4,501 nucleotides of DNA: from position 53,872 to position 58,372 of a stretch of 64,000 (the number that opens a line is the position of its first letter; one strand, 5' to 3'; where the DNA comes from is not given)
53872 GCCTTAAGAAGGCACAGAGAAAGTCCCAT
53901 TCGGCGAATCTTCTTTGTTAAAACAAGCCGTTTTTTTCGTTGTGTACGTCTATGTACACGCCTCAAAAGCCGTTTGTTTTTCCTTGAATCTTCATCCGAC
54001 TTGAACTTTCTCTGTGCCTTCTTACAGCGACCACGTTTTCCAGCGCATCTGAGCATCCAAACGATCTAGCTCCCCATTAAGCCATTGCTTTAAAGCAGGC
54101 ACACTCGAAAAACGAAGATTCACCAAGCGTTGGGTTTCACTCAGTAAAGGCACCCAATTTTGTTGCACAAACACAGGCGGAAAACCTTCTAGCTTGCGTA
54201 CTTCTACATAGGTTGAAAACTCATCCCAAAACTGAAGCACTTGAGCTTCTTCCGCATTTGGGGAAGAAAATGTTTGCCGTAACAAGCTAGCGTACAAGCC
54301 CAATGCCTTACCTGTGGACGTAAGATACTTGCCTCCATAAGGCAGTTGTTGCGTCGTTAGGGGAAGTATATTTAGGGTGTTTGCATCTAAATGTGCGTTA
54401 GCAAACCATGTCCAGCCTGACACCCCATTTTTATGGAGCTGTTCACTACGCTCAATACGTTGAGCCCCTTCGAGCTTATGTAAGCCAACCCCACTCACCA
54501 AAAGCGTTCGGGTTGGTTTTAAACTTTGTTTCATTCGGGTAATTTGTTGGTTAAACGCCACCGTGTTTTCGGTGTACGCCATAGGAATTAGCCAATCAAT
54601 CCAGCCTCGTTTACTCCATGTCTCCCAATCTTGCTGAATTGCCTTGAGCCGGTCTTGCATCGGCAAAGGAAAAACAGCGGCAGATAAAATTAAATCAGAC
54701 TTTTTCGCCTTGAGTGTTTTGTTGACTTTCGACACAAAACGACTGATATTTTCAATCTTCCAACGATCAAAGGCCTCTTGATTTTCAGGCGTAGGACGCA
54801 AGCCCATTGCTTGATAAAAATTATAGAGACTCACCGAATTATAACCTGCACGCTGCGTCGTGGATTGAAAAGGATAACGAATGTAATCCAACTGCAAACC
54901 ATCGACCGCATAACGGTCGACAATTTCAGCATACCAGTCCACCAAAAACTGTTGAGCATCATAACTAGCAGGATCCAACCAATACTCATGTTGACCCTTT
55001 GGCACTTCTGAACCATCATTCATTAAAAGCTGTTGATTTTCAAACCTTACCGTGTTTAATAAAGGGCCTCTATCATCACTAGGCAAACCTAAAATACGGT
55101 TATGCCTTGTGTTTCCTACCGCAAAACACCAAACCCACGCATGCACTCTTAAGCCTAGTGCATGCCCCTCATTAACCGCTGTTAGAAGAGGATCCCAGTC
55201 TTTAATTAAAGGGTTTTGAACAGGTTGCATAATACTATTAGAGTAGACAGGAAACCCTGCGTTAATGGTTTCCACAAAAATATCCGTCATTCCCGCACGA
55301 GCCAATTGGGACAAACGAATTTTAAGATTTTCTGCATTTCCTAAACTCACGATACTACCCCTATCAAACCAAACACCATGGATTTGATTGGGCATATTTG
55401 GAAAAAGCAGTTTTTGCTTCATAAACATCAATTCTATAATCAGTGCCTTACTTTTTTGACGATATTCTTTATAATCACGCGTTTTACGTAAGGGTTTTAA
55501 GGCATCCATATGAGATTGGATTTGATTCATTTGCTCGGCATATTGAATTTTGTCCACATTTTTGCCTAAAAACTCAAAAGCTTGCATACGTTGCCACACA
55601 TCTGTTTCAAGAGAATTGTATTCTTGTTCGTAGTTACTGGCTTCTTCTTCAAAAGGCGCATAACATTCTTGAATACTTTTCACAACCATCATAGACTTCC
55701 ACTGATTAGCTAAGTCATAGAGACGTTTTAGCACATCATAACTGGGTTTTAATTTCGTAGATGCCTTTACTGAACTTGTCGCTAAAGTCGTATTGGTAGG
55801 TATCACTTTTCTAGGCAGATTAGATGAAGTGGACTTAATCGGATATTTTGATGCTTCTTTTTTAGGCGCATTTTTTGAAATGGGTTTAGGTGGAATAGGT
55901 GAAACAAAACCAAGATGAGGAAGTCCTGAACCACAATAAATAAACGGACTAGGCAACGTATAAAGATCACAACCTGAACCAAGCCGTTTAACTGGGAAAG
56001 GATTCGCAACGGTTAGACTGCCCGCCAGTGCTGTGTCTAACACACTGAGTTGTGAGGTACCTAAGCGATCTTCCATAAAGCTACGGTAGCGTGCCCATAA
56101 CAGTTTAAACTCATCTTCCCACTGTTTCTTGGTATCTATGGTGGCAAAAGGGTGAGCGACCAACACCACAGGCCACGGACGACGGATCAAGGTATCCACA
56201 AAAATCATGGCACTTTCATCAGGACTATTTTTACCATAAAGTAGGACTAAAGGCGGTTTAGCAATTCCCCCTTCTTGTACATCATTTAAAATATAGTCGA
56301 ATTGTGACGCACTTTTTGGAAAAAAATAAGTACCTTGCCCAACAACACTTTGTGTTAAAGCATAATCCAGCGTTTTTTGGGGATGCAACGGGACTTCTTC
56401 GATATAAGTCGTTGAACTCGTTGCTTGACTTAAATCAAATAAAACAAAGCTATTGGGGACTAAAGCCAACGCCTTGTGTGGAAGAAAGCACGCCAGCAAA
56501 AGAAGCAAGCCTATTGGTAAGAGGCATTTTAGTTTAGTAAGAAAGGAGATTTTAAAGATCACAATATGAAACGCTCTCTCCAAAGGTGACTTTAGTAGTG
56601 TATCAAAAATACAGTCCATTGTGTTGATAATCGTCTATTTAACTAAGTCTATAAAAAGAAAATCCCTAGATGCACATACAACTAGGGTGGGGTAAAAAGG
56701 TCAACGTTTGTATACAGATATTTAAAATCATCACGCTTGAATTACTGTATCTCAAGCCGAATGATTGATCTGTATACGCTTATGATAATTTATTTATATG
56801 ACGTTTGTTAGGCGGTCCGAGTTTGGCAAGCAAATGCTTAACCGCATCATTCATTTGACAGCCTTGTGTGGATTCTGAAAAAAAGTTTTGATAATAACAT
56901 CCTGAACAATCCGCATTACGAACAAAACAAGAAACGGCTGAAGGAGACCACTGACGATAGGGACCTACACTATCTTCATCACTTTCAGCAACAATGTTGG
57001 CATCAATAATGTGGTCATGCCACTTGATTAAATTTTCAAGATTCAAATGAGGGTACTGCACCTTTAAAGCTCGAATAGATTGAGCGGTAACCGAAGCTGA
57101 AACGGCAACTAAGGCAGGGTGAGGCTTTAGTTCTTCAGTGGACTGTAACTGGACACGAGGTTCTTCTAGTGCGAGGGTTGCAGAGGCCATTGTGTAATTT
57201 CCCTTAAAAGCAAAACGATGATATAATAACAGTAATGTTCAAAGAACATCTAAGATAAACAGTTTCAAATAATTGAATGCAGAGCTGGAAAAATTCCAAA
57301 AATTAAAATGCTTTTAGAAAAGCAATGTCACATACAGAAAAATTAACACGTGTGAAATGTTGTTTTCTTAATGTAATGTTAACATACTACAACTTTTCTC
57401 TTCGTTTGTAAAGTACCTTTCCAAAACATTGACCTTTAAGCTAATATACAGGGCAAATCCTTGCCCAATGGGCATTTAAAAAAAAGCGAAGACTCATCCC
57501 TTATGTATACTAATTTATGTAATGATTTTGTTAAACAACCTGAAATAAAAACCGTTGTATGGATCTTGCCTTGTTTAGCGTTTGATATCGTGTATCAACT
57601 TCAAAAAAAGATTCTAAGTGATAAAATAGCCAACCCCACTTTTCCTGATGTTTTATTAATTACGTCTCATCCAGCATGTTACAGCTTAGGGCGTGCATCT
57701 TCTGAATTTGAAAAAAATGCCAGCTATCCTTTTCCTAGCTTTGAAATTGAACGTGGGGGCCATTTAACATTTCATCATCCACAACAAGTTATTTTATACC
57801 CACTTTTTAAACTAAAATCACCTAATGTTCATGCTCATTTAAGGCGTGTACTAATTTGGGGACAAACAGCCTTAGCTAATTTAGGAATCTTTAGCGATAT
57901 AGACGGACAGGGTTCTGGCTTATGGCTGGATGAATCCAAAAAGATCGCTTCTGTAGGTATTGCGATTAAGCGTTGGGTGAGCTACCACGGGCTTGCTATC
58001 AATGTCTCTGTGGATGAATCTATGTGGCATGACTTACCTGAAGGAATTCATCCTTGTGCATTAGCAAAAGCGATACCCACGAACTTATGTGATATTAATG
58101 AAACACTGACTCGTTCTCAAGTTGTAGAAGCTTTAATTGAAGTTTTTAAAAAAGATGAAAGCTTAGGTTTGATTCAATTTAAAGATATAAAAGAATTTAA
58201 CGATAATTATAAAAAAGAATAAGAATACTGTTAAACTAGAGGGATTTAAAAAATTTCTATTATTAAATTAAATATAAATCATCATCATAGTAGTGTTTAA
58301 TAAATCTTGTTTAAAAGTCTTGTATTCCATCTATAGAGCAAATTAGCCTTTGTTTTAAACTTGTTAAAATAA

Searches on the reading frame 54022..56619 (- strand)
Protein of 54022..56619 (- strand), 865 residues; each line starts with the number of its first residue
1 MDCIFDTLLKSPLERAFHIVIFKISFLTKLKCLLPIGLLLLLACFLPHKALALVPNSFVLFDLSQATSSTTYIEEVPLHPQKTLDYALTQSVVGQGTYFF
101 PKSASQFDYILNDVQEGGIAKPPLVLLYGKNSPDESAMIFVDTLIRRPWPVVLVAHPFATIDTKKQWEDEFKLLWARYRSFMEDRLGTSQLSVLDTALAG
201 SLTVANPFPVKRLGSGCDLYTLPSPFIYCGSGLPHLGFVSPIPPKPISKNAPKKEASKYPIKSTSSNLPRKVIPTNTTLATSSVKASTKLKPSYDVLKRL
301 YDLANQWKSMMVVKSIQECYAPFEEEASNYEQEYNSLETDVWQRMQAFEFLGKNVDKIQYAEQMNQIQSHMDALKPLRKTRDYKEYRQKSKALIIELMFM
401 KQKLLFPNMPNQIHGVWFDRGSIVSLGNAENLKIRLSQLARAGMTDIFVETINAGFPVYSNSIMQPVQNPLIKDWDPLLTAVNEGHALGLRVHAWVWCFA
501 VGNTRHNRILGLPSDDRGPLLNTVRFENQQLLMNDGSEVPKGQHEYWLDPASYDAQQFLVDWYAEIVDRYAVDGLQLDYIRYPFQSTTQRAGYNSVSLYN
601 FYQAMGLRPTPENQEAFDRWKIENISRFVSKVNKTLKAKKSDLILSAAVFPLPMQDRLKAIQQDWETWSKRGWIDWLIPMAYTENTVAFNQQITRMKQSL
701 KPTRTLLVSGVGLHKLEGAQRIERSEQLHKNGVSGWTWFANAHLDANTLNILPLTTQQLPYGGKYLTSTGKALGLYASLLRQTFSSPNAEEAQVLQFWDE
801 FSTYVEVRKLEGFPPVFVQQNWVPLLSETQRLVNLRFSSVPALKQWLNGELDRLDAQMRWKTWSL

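Call 81: search_protein_families(library=pfam, proteins=[window:54022-56619:-], max_evalue=0.001)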
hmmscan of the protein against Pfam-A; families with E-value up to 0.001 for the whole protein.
window:54022-56619:- (865 aa): 2 families
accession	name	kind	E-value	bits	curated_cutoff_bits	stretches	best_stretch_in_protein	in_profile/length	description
PF02638.21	GHL10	-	7.3e-30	104.6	27.9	1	413-723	2-306/311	Glycosyl hydrolase-like 10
PF13200.12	DUF4015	-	4.9e-09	36.2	27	1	533-683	100-227/313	Putative glycosyl hydrolase domain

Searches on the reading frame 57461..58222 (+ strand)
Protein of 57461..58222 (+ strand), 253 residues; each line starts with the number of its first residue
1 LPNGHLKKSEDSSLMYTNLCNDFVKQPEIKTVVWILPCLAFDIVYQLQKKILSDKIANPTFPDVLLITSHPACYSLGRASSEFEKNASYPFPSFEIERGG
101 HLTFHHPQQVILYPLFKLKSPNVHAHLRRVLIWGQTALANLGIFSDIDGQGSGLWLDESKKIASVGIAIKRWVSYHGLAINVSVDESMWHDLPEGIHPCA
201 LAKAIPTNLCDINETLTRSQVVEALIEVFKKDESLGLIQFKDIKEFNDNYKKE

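Call 81: search_protein_families(library=pfam, proteins=[window:57461-58222:+], max_evalue=0.001)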
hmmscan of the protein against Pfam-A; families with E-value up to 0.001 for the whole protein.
window:57461-58222:+ (253 aa): 1 family
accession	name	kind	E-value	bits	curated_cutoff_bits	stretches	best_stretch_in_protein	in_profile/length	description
PF21948.1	LplA-B_cat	-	6.3e-24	85.5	27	1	54-229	14-199/200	Lipoyl protein ligase A/B catalytic domain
